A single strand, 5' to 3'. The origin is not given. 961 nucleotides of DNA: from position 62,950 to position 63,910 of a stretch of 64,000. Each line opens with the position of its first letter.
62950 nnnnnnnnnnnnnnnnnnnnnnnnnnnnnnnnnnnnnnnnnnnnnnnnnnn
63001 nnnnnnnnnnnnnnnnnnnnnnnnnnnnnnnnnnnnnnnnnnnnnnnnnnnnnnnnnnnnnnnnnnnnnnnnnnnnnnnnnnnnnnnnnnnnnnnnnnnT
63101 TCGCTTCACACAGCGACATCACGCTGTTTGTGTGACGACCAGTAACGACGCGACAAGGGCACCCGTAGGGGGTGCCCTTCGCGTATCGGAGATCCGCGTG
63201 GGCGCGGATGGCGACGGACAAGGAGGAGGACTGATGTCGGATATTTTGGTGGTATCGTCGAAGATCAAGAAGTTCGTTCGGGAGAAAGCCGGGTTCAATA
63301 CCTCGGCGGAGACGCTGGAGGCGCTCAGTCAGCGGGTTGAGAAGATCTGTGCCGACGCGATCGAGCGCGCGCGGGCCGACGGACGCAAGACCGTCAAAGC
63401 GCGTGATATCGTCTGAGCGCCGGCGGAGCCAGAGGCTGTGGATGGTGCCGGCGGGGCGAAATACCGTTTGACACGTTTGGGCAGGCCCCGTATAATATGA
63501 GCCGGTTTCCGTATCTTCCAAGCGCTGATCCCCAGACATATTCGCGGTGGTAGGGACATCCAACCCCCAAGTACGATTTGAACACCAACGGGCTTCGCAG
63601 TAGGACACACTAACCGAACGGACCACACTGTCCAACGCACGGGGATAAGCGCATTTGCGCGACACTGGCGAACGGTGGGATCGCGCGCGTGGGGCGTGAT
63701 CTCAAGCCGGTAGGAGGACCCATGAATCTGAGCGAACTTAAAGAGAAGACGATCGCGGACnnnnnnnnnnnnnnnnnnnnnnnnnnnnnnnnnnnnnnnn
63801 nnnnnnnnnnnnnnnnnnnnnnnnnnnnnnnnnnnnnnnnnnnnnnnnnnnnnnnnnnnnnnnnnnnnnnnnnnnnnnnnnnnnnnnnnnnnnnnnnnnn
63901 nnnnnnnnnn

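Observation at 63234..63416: Bacterial histone-fold protein (DUF1931/HBb-like) encoded just upstream of rho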

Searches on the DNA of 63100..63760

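Call 37: search_rna_families(source=window, start=63100, end=63760, threshold=evalue, max_evalue=1)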
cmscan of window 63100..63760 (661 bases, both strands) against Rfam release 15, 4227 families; matches with E-value up to 1: 0.
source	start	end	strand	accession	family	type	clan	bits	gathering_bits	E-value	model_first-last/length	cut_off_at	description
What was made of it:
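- Tried and rejected: No match at E<=1 (call 37).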
